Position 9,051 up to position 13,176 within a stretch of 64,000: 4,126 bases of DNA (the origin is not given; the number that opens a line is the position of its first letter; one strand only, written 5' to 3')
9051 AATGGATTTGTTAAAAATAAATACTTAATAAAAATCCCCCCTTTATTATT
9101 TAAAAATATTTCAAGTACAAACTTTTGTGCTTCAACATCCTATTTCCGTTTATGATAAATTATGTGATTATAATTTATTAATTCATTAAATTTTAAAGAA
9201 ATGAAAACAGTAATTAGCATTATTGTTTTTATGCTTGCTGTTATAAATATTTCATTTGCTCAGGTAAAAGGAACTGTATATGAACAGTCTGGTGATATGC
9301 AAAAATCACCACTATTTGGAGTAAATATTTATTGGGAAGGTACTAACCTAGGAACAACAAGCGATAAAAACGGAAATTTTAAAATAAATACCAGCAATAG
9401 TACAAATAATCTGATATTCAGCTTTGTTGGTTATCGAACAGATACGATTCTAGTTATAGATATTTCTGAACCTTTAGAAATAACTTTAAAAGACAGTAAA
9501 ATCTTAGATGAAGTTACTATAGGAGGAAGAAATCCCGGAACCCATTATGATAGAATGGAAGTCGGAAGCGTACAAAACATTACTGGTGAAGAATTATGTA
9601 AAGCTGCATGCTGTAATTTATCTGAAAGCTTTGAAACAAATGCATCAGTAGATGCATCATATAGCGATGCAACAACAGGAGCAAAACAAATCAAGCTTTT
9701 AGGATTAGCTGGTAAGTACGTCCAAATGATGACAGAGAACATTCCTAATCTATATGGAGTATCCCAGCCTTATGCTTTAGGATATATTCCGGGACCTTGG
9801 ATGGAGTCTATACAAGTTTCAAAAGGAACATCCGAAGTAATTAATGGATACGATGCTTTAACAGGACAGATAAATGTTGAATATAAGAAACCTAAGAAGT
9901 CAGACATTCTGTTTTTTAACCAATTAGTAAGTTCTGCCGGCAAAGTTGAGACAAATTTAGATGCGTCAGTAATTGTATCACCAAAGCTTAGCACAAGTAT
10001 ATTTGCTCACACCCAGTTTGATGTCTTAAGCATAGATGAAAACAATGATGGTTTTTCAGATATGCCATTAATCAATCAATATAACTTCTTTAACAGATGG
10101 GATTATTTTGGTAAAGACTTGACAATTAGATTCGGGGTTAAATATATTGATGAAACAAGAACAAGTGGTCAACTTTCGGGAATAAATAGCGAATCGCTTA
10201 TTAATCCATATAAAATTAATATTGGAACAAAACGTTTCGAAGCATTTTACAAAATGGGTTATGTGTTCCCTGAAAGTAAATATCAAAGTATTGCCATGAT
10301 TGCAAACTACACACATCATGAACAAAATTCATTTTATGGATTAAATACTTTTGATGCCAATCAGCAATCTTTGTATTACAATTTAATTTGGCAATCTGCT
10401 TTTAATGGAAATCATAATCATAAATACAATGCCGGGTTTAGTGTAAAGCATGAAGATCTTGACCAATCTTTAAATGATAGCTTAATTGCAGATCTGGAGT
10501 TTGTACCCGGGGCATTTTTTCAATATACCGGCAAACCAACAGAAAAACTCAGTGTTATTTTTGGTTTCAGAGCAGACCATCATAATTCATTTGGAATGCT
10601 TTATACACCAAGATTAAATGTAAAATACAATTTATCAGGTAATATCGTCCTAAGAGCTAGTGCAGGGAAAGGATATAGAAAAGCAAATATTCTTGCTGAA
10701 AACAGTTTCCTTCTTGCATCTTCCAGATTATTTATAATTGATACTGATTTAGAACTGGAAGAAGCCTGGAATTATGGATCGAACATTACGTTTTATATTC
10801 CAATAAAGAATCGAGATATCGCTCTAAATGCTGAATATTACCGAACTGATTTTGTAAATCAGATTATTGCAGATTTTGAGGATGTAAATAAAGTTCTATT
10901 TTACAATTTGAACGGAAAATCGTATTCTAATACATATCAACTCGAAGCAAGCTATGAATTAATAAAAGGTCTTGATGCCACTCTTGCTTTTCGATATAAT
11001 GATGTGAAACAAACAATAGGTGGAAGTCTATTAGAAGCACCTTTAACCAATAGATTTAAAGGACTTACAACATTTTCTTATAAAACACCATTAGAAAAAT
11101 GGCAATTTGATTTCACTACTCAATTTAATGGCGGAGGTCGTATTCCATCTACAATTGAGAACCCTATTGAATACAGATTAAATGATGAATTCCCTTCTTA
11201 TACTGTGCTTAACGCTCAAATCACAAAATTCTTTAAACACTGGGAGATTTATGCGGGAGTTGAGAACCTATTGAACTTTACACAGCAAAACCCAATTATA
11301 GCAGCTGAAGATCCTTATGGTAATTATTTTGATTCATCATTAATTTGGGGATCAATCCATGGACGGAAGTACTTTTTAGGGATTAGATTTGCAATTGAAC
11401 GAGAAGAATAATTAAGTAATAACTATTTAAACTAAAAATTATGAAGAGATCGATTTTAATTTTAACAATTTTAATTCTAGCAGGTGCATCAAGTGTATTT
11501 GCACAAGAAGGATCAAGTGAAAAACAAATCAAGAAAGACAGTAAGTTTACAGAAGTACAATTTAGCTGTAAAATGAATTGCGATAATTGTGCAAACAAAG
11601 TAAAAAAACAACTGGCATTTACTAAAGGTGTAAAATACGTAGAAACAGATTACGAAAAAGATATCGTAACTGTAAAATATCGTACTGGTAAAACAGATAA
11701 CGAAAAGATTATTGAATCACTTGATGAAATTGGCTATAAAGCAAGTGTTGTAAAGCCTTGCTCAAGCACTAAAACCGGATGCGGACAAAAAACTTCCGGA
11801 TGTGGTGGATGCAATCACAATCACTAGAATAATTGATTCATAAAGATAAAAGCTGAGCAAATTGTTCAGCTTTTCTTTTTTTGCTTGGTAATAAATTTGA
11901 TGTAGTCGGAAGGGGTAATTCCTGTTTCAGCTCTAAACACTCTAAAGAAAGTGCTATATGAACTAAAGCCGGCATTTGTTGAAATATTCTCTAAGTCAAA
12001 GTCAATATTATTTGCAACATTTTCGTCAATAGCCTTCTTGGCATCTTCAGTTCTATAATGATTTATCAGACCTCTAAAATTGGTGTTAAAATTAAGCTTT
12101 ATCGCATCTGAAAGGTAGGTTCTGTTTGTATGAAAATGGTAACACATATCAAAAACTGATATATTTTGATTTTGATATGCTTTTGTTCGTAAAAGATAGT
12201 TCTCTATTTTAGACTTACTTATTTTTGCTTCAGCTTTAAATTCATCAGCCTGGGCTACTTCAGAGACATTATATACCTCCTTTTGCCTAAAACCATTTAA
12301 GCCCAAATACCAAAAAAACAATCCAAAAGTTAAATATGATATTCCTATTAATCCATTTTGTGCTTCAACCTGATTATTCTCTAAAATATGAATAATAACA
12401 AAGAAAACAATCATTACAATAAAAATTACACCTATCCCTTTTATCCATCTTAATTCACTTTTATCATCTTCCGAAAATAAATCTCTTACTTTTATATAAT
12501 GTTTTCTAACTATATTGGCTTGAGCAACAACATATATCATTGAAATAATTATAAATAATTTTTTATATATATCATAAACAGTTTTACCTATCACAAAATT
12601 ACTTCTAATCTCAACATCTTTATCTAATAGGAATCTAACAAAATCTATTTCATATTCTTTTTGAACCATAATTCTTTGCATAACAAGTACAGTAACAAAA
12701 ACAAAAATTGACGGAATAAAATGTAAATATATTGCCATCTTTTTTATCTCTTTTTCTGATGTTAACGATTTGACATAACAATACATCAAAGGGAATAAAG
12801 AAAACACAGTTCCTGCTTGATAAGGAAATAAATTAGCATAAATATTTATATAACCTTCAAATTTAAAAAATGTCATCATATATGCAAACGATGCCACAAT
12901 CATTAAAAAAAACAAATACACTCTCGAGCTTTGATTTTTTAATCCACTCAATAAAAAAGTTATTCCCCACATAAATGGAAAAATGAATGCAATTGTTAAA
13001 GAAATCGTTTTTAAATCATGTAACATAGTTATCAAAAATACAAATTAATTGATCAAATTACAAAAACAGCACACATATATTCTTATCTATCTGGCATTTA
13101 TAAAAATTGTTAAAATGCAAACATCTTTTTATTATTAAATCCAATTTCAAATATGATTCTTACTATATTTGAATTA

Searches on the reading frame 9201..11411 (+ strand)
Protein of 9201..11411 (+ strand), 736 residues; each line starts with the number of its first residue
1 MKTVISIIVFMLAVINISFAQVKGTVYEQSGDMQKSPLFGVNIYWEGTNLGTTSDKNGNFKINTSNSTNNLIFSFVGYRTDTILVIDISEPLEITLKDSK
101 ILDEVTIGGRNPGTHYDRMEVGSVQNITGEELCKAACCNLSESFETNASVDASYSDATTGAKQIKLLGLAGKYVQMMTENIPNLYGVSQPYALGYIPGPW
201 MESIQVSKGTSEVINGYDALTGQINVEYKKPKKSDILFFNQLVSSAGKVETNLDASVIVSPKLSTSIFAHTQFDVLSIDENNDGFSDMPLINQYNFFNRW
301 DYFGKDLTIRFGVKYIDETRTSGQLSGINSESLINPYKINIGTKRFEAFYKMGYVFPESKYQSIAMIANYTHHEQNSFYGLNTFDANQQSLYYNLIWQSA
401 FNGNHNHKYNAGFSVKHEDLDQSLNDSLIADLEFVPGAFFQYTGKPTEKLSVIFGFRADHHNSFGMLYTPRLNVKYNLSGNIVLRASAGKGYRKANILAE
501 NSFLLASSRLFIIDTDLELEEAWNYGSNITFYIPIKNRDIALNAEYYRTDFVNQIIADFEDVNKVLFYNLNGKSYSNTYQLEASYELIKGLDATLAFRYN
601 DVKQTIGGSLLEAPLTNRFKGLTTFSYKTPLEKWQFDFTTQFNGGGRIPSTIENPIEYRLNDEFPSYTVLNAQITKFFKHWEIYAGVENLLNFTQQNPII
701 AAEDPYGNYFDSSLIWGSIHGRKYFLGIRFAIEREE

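Call 70: search_protein_families(library=pfam, proteins=[window:9201-11411:+], max_evalue=0.00001)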
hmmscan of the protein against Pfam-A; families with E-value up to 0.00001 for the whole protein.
window:9201-11411:+ (736 aa): 4 families
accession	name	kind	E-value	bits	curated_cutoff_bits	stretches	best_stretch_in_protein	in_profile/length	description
PF00593.30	TonB_dep_Rec_b-barrel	-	3e-22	80.5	27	1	293-690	62-436/436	TonB dependent receptor-like, beta-barrel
PF13715.12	CarbopepD_reg_2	-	1.4e-15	57.5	32.2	1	22-106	1-87/88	CarboxypepD_reg-like domain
PF07715.20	Plug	-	2.1e-07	31.8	23.9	1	122-222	7-106/107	TonB-dependent Receptor Plug Domain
PF13620.12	CarboxypepD_reg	-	2.2e-06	28.4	32.3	1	21-90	1-73/82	Carboxypeptidase regulatory-like domain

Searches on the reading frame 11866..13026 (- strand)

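Call 70: search_protein_families(library=pfam, proteins=[window:11866-13026:-], max_evalue=0.00001)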
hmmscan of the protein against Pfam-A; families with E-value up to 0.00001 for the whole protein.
window:11866-13026:- (386 aa): 2 families
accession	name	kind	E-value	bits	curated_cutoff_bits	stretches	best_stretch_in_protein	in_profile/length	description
PF00165.29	HTH_AraC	-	8.3e-12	45.4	26.6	1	343-377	9-42/42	Bacterial regulatory helix-turn-helix proteins, AraC family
PF12833.13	HTH_18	-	4.4e-11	43.4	33.6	1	296-376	3-78/80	Helix-turn-helix domain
